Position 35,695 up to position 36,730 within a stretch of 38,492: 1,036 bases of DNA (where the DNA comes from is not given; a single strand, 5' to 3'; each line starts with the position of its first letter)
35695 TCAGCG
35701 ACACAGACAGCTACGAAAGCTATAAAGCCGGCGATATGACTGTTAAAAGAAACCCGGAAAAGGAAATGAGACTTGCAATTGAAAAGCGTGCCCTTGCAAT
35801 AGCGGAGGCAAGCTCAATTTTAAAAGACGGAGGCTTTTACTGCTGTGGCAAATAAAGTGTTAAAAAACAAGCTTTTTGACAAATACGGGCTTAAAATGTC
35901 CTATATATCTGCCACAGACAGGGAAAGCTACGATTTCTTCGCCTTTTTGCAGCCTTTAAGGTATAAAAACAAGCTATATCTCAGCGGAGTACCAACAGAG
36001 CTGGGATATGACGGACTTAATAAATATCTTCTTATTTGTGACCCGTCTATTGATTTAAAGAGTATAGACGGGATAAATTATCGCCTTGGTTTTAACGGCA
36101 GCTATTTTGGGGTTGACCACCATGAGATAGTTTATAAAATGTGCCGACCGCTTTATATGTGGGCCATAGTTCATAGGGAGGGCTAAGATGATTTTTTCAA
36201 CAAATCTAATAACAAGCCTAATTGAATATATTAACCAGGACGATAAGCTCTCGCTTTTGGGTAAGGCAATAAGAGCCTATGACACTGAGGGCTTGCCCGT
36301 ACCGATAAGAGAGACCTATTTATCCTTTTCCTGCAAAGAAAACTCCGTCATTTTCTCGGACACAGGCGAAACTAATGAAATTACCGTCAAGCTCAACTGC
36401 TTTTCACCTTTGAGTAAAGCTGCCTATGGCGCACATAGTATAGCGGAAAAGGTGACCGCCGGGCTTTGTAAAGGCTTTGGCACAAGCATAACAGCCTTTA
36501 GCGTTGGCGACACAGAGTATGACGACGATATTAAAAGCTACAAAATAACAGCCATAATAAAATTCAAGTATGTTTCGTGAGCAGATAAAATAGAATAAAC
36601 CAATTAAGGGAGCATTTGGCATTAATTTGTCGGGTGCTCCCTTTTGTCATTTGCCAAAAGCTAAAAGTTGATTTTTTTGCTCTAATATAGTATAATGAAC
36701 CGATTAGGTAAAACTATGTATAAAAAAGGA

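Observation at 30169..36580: Intact-looking head-only phage module (terS to neck) with no tail, lysis, integrase, replication or repressor genes, between mfd and obg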

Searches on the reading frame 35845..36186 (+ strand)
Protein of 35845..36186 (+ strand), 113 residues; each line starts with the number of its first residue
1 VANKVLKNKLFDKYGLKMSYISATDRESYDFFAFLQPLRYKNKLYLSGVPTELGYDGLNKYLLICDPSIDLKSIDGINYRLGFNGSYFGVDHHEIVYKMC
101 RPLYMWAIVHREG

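Call 6: search_protein_families(library=pfam, proteins=[window:35845-36186:+], max_evalue=0.01)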
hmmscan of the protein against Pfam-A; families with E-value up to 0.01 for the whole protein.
window:35845-36186:+ (113 aa): 0 families

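Call 7: search_protein_families(library=phrogs, proteins=[window:35845-36186:+], max_evalue=0.001)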
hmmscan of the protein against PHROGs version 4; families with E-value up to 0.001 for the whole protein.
window:35845-36186:+ (113 aa): 0 families

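Call 8: search_protein_families(library=ncbifam, proteins=[window:35845-36186:+], max_evalue=0.001)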
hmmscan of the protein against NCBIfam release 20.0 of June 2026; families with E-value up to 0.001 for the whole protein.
window:35845-36186:+ (113 aa): 0 families

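Call 43: search_solved_structures(query=A4, max_evalue=10)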
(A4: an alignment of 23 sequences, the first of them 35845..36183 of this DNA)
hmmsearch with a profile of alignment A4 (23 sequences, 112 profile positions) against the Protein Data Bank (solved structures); distinct sequences matched with E-value up to 10: 2.
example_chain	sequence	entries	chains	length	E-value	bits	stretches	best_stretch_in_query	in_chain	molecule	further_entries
4v4n_BE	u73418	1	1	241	0.5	13.5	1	28-68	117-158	30S ribosomal protein S4E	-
4v6u_AE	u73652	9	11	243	0.51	13.5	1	28-68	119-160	30S ribosomal protein S4e | 30S ribosomal protein eS4 | Small ribosomal subunit protein eS4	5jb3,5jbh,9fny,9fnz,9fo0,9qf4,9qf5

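Call 68: search_protein_families(library=pfam, proteins=[window:35845-36183:+], max_evalue=10)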
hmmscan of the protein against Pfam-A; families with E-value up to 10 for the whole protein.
window:35845-36183:+ (113 aa): 0 families

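Call 101: search_protein_families(library=phrogs, alignment_id=A4, max_evalue=0.1)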
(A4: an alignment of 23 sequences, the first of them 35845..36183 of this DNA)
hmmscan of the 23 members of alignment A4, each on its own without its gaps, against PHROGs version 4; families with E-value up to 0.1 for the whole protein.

A. member 1, window:35845-36183:+ (113 aa): 0 families

B. families by the number of members that match (of 23 scanned): 6 families
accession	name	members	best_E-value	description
phrog_33191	-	1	0.007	-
phrog_10217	-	1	0.013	-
phrog_2113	-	1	0.066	-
phrog_26318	-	1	0.083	-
phrog_15583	-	1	0.085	-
phrog_5365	-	1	0.086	-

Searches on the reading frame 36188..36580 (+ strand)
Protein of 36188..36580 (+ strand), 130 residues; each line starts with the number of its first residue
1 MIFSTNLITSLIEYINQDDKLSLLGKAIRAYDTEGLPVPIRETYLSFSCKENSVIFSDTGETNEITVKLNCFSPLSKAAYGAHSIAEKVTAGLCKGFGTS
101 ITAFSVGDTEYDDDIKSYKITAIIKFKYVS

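Call 6: search_protein_families(library=pfam, proteins=[window:36188-36580:+], max_evalue=0.01)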
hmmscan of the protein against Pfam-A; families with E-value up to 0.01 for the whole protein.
window:36188-36580:+ (130 aa): 0 families

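Call 7: search_protein_families(library=phrogs, proteins=[window:36188-36580:+], max_evalue=0.001)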
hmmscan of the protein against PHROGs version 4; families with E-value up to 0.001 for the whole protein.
window:36188-36580:+ (130 aa): 0 families

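Call 8: search_protein_families(library=ncbifam, proteins=[window:36188-36580:+], max_evalue=0.001)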
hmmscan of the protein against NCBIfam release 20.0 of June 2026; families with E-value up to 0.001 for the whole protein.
window:36188-36580:+ (130 aa): 0 families

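Call 33: find_homologous_proteins(query=window:36188-36580:+, max_evalue=0.001)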
Query window:36188-36580:+ (130 aa): 78 proteins with E <= 0.001 among 82 candidates.
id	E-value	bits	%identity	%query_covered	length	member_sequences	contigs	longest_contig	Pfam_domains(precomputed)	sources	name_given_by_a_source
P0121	1.9e-78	278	100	100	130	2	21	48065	-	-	-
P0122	2.6e-64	232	84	100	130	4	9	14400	-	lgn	-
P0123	7.1e-57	208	76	98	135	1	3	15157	-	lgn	-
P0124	3.1e-55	203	71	98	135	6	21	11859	-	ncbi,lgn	-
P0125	9.7e-55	201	69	100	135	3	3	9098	-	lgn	-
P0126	9.6e-54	198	69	98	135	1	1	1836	-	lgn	-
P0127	3.2e-53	197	68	100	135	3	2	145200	-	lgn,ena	-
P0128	2.2e-52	194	67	100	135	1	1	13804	-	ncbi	-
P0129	2.9e-52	193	72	97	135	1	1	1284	-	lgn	-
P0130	7.0e-52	192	71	97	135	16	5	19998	-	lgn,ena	-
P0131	2.2e-51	191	66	100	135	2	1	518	-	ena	-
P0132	2.3e-51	191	66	98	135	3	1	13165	-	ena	-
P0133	4.1e-51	190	67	98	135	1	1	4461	-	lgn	-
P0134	7.2e-51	189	67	100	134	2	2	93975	-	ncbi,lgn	-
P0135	1.0e-50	188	68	100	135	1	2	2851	-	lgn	-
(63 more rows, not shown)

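Call 46: predict_structure(alignment_id=A1)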
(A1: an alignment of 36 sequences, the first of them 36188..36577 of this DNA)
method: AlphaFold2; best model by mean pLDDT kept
length: 130 residues; sequences in the alignment: 36
mean_pLDDT: 87.6   pTM: 0.81
mean pLDDT of the five models: 87.6, 86.4, 84.8, 81.5, 79.8
residues with pLDDT >= 90: 86; 70-90: 34; 50-70: 6; < 50: 4
segments of 3 or more residues with pLDDT < 50: 33-36
pLDDT, mean of each block of 10 residues (from residue 1): 89 94 89 54 90 92 94 84 92 90 92 85 93
secondary structure, 60 per line:
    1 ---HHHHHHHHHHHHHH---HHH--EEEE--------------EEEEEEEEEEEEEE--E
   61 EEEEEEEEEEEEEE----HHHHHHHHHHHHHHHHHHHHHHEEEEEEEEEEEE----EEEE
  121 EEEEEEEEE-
elements in order: H4-17 E26-29 E44-57 E60-74 H79-100 E101-112 E117-129

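Call 48: fold_search(model_id=the predicted structure, library=pdb)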
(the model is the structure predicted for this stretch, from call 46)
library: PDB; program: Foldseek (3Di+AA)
matches with E <= 10: 1352; with E <= 0.001: 34
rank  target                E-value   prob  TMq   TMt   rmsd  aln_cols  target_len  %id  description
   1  9lbn_K                2.0e-05  1.00  0.53  0.58   5.0       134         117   13  The composite cryo-EM structure of the head-to-tail connector and head-proximal tail components of bacteriophage phiXa (released 2025-05-07)
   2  8fvh_M                3.2e-05  1.00  0.55  0.42   8.1       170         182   11  Pseudomonas phage E217 neck (portal, head-to-tail connector, collar and gateway proteins) (released 2023-07-26)
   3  3fzb_C                3.8e-05  1.00  0.65  0.65   3.9       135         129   12  Crystal structure of the tail terminator protein from phage lambda (gpU-WT) (released 2009-05-26)
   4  3fz2_C                4.3e-05  1.00  0.62  0.61   4.3       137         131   12  Crystal structure of the tail terminator protein from phage lambda (gpU-D74A) (released 2009-05-26)
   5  4acv_B                5.5e-05  1.00  0.64  0.67   4.4       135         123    7  Listeria monocytogenes Antigen B (released 2013-01-09)
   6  3fz2_A                5.5e-05  1.00  0.59  0.59   4.2       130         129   13  Crystal structure of the tail terminator protein from phage lambda (gpU-D74A) (released 2009-05-26)
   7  9b42_G                7.9e-05  1.00  0.58  0.44   6.7       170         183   10  Pseudomonas phage Pa193 neck and extended tail (collar, gateway, tail tube, and sheath proteins) (released 2024-10-16)
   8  9mt4_F                1.1e-04  1.00  0.52  0.37   7.0       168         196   15  Connector structure of phage JohannRWettstein (Bas63) (released 2025-11-19)
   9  3fzb_A                1.5e-04  1.00  0.63  0.63   4.2       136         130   11  Crystal structure of the tail terminator protein from phage lambda (gpU-WT) (released 2009-05-26)
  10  9m6x_M                1.8e-04  1.00  0.57  0.58   5.7       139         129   12  Cryo-EM structure of bacteriophage NF5 neck (released 2025-12-17)
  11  8hqo_a                1.9e-04  1.00  0.55  0.47   5.1       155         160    8  Neck of DT57C bacteriophage in the full state (released 2023-12-13)
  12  8iyd_K                2.5e-04  1.00  0.67  0.67   3.9       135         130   10  Tail cap of phage lambda tail (released 2023-10-18)
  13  9c39_F                2.5e-04  1.00  0.58  0.41   6.4       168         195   14  Bacteriophage Sf14 neck C6 reconstruction (released 2025-02-05)
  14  9mu3_D                2.5e-04  1.00  0.54  0.55   4.6       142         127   12  SaPI1 neck structure (released 2025-05-07)
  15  8v3t_L                2.6e-04  1.00  0.67  0.60   3.4       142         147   11  CryoEM Structure of Diffocin - precontracted - Collar (released 2024-08-28)
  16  3fzb_E                2.6e-04  1.00  0.56  0.57   4.6       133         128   12  Crystal structure of the tail terminator protein from phage lambda (gpU-WT) (released 2009-05-26)
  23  3fzb_I                4.8e-04  1.00  0.65  0.66   4.0       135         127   10  Crystal structure of the tail terminator protein from phage lambda (gpU-WT) (released 2009-05-26)
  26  3fzb_F                6.9e-04  1.00  0.61  0.61   4.3       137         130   11  Crystal structure of the tail terminator protein from phage lambda (gpU-WT) (released 2009-05-26)
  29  3fzb_H                7.8e-04  1.00  0.59  0.59   4.3       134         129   13  Crystal structure of the tail terminator protein from phage lambda (gpU-WT) (released 2009-05-26)
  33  3fzb_G                8.8e-04  1.00  0.56  0.56   4.8       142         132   12  Crystal structure of the tail terminator protein from phage lambda (gpU-WT) (released 2009-05-26)
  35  3fzb_D                1.2e-03  1.00  0.55  0.55   4.8       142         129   14  Crystal structure of the tail terminator protein from phage lambda (gpU-WT) (released 2009-05-26)
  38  3fzb_B                1.5e-03  1.00  0.64  0.64   4.3       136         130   10  Crystal structure of the tail terminator protein from phage lambda (gpU-WT) (released 2009-05-26)
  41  6tba_4A               2.2e-03  1.00  0.69  0.67   4.1       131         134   14  Virion of native gene transfer agent (GTA) particle (released 2020-07-22)
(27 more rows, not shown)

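Call 68: search_protein_families(library=pfam, proteins=[window:36188-36577:+], max_evalue=10)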
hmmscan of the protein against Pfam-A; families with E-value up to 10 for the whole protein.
window:36188-36577:+ (130 aa): 1 family
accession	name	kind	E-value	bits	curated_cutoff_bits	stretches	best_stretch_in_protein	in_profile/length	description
PF06670.16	Etmic-2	-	0.22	10.9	27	1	48-96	260-309/379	Microneme protein Etmic-2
